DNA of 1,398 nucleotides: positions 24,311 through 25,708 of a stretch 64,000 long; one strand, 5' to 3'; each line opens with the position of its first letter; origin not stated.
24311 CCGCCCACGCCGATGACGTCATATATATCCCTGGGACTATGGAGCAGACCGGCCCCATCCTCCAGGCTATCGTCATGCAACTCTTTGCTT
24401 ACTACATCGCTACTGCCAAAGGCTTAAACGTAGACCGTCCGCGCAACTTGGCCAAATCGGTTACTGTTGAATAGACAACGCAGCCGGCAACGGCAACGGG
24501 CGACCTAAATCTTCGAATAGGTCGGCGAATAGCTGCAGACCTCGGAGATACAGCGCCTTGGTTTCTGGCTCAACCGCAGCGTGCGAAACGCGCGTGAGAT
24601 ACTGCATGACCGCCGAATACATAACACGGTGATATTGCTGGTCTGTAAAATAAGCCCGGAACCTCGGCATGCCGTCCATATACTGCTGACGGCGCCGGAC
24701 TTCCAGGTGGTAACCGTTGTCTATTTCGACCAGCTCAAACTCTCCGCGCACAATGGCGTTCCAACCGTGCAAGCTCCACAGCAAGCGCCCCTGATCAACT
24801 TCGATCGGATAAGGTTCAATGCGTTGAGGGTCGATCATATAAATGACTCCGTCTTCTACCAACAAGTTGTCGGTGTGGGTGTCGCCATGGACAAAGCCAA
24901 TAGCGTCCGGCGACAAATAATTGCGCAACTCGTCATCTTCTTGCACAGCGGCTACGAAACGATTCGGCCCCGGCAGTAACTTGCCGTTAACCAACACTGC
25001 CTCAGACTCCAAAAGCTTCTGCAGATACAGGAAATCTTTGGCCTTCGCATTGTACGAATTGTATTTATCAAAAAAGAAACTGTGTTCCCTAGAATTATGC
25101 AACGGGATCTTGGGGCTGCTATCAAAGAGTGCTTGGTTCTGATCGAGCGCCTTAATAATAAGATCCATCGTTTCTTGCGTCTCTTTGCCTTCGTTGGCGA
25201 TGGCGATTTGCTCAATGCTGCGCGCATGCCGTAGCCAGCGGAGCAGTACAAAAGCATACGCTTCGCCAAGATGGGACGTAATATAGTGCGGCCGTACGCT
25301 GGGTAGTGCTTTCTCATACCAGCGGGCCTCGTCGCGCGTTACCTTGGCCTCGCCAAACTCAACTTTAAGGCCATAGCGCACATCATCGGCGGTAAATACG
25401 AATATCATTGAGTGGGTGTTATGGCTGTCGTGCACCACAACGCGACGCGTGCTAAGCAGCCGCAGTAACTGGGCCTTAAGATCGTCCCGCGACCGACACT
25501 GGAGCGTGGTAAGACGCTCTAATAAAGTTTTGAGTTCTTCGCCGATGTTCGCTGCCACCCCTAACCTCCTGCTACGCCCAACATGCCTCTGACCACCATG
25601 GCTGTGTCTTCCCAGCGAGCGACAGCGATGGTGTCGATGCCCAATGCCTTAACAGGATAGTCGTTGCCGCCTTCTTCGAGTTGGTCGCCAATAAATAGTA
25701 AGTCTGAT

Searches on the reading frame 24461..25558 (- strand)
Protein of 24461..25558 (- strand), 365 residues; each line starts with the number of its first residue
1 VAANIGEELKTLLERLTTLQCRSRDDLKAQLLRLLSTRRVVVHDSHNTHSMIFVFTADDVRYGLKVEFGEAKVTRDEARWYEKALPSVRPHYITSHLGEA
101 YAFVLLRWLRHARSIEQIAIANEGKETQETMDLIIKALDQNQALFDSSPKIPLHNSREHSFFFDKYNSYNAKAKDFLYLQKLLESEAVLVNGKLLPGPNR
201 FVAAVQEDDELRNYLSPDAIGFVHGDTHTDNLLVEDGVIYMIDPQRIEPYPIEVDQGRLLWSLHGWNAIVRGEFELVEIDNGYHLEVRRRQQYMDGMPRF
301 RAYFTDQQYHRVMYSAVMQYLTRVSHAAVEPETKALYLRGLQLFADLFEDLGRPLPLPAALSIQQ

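Call 69: search_protein_families(library=pfam, proteins=[window:24461-25558:-], max_evalue=0.001)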
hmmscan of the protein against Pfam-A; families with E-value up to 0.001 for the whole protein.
window:24461-25558:- (365 aa): 2 families
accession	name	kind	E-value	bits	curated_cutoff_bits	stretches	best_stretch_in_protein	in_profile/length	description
PF01636.29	APH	-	1.5e-07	31.9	23.2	1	77-264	43-214/239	Phosphotransferase enzyme family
PF19974.5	TCAD9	-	0.00056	19.6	40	1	176-249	263-326/429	Ternary complex associated domain 9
